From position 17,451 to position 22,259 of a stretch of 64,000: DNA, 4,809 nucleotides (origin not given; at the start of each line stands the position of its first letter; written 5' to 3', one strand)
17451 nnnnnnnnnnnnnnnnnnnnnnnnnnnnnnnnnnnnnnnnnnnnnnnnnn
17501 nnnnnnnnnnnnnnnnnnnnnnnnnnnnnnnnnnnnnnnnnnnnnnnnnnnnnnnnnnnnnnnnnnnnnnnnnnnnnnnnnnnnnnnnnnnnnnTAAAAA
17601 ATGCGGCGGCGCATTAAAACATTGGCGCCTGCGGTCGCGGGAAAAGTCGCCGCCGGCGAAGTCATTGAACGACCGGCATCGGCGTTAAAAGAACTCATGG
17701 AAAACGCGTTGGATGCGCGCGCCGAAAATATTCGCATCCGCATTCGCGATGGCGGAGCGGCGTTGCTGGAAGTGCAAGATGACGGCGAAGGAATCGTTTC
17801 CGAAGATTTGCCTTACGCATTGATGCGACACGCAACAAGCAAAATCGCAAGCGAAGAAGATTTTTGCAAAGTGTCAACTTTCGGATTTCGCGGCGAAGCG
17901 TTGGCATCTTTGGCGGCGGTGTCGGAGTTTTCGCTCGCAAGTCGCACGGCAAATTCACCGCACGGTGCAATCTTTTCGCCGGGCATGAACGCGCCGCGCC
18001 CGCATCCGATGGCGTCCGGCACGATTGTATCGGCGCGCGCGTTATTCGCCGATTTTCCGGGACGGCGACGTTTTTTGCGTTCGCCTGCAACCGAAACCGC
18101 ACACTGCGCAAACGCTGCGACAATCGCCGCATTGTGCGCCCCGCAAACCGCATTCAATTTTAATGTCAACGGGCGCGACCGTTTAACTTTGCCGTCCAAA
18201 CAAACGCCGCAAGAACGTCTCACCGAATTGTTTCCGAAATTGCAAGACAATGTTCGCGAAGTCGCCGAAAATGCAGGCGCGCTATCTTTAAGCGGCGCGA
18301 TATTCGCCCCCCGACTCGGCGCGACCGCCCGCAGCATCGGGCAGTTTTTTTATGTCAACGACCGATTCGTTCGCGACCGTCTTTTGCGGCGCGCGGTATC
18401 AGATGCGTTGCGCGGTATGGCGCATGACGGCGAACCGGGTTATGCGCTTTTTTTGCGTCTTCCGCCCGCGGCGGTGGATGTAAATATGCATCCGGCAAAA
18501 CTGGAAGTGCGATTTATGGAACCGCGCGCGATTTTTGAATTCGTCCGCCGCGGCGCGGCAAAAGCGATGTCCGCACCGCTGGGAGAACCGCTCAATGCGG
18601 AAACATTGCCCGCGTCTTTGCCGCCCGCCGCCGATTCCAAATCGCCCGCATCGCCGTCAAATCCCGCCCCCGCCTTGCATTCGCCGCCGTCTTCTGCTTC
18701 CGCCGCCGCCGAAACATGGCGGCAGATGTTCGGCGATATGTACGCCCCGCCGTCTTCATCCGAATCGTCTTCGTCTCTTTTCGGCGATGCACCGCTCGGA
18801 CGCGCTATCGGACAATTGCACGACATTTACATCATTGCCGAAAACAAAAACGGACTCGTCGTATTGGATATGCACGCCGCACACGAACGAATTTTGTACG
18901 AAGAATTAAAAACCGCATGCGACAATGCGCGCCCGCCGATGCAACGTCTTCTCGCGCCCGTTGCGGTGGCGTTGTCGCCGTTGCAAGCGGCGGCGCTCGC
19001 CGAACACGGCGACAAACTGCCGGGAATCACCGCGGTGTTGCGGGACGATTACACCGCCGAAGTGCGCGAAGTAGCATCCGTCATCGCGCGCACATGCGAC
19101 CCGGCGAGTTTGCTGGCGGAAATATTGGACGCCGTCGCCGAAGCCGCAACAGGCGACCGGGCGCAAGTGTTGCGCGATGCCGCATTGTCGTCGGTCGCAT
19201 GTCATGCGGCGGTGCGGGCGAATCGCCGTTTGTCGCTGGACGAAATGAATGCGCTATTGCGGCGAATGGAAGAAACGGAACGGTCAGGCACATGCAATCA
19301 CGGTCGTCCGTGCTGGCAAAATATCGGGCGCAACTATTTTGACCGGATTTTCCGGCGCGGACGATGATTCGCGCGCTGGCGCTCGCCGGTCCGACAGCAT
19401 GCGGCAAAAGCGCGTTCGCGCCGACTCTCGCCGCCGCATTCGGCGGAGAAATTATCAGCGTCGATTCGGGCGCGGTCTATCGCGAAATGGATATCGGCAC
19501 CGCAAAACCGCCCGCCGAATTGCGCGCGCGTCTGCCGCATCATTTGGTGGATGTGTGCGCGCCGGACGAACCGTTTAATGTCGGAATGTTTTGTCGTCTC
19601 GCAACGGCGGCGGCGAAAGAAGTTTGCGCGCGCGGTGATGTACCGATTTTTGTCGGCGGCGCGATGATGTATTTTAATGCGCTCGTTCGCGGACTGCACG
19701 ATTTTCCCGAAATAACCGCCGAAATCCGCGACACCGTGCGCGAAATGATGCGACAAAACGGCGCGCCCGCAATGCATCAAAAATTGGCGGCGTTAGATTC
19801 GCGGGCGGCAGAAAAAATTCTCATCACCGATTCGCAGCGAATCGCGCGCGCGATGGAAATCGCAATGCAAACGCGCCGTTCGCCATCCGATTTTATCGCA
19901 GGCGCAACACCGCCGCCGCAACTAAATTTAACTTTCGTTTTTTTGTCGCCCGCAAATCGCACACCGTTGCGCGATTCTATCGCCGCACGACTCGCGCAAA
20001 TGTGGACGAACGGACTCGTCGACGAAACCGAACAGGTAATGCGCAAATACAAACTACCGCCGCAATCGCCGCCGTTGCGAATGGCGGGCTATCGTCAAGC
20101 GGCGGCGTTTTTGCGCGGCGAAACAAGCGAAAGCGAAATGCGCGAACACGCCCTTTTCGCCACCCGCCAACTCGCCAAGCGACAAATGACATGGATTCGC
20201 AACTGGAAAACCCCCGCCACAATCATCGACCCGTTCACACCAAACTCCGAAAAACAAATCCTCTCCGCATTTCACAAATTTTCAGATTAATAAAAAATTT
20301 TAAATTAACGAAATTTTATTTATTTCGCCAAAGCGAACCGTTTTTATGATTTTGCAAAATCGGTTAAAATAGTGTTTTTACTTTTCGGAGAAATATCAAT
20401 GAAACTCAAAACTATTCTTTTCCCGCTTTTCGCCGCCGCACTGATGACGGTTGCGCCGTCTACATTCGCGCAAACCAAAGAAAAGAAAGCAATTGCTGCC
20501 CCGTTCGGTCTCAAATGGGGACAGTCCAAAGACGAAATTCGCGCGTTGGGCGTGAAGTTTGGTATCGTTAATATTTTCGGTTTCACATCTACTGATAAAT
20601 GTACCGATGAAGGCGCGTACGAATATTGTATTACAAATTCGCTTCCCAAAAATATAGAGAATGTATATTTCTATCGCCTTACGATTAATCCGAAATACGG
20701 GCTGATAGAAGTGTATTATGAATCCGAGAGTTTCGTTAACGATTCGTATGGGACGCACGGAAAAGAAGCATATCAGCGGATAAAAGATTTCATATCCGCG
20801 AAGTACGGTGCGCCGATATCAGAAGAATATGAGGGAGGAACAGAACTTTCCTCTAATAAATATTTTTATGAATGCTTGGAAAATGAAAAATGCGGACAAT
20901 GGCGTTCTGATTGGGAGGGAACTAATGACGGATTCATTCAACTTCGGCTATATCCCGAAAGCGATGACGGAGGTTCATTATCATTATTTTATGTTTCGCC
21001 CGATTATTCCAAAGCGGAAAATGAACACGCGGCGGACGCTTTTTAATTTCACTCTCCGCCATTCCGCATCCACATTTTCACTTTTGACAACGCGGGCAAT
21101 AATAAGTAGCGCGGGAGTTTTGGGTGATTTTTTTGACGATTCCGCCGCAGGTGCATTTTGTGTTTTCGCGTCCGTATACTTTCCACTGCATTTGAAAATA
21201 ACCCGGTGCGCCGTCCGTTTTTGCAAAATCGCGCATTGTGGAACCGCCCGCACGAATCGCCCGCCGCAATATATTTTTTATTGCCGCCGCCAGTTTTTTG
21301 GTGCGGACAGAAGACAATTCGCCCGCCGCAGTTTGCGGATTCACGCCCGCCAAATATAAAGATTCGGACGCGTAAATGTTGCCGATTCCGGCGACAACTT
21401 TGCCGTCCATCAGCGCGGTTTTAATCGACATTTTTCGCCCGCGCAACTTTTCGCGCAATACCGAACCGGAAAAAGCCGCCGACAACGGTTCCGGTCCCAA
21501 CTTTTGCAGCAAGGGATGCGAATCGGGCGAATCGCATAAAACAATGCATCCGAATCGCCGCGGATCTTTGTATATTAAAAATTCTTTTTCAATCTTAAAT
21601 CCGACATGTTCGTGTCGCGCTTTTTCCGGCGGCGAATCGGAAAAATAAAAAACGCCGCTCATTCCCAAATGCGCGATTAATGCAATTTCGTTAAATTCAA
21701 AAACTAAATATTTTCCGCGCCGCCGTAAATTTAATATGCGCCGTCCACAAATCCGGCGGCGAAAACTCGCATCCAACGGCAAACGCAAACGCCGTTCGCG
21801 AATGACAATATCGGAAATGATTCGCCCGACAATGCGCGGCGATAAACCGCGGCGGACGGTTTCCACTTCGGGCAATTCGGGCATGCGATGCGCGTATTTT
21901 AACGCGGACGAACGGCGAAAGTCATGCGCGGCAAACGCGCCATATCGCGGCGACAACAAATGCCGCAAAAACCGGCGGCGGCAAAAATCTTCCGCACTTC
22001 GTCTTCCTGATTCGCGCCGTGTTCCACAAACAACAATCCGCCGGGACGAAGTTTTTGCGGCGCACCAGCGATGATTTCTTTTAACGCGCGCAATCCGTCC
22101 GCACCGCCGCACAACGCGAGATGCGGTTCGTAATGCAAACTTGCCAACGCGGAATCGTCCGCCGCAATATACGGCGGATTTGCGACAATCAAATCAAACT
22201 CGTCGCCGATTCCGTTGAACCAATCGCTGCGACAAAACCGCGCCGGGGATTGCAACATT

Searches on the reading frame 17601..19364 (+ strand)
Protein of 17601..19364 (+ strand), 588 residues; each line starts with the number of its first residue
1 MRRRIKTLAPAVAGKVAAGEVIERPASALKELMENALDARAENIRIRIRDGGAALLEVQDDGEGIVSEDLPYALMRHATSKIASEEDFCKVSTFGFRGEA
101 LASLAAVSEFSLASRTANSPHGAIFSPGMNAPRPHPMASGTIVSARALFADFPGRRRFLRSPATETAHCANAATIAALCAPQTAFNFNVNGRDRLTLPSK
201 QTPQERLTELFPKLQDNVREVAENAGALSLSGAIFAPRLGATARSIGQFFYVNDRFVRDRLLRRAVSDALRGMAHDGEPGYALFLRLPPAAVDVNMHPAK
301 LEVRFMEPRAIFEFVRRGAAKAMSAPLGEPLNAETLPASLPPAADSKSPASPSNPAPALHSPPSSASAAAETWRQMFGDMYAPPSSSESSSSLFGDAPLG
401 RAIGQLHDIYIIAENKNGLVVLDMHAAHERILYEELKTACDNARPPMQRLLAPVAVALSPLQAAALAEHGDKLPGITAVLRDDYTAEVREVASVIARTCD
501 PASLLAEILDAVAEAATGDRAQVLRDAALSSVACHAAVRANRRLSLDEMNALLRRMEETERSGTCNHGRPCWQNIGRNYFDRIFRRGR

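Call 49: list_cluster_members(proteins=[window:17601-19364:+, window:29005-30411:+, window:11751-12248:+, window:14415-16043:+, L002:12511-12984:+, L002:10474-10809:+, L003:5431-5940:+, L003:11371-12090:+, L004:5474-5971:+, L004:11470-12306:-])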
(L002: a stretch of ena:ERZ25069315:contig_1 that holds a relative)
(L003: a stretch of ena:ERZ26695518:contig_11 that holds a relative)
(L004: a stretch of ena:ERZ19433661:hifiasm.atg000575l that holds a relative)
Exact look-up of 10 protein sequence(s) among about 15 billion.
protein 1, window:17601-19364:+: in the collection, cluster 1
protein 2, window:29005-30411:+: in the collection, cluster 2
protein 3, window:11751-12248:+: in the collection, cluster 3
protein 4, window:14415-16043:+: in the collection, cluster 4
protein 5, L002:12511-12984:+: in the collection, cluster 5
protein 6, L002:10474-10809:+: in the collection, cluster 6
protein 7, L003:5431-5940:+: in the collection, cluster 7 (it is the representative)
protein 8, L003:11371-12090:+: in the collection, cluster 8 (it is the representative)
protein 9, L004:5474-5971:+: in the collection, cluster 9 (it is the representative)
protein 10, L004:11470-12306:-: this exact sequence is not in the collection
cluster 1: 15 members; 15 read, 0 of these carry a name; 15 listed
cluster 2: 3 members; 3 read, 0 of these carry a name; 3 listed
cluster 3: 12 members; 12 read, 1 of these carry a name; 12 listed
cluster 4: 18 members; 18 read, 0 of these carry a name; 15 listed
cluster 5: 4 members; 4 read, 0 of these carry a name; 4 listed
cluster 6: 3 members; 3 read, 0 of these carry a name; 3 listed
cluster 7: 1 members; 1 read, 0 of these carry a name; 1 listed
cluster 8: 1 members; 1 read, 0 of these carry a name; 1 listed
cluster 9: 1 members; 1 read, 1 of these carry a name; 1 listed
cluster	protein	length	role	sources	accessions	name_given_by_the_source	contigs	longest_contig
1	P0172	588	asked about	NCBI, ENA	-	-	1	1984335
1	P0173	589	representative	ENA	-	-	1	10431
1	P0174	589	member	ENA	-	-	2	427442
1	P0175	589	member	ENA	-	-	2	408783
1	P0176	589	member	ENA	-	-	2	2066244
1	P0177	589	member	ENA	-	-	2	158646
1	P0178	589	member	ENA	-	-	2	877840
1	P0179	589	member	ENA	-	-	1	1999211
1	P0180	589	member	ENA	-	-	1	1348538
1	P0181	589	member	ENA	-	-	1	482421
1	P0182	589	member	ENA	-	-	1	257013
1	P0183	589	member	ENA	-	-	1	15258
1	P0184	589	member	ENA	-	-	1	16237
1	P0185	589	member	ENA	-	-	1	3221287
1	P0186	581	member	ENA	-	-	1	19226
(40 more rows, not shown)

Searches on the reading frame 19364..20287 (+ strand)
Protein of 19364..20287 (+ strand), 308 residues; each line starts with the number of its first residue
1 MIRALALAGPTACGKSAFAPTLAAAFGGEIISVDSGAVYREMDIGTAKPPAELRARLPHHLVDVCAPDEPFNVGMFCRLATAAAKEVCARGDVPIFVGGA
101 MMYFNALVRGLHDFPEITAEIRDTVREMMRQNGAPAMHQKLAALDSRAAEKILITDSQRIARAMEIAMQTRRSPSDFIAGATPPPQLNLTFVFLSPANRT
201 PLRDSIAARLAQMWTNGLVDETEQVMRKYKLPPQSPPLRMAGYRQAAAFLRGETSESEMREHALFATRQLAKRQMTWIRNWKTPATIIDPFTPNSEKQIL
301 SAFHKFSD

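Call 81: search_protein_families(library=pfam, proteins=[window:19364-20287:+], max_evalue=0.001)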
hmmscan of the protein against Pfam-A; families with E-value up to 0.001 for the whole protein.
window:19364-20287:+ (308 aa): 1 family
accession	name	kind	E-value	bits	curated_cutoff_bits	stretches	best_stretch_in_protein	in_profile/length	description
PF01715.23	IPPT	-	1.4e-73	248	23.6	1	38-280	2-242/243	IPP transferase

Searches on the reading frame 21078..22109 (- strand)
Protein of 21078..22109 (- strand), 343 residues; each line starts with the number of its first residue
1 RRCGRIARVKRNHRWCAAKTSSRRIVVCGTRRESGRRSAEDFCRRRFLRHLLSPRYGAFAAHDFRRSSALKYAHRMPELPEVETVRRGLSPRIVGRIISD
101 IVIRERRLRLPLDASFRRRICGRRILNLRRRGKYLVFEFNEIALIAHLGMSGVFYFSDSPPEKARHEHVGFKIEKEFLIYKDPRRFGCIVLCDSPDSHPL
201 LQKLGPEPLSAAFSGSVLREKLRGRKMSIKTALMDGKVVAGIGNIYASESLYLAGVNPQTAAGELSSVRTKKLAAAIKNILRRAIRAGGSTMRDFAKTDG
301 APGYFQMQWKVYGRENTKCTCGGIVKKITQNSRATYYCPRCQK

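Call 81: search_protein_families(library=pfam, proteins=[window:21078-22109:-], max_evalue=0.001)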
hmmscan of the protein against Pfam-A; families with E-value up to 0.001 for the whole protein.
window:21078-22109:- (343 aa): 3 families
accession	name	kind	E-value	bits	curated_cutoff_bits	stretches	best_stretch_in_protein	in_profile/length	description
PF01149.29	Fapy_DNA_glyco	-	7.4e-33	114.1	25.5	1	76-188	1-116/117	Formamidopyrimidine-DNA glycosylase N-terminal domain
PF06831.19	H2TH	-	6.3e-27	93.8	34.7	1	204-294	1-91/93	Formamidopyrimidine-DNA glycosylase H2TH domain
PF06827.20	zf-FPG_IleRS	-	2.4e-06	27.7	21.3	1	321-343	7-29/30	Zinc finger found in FPG and IleRS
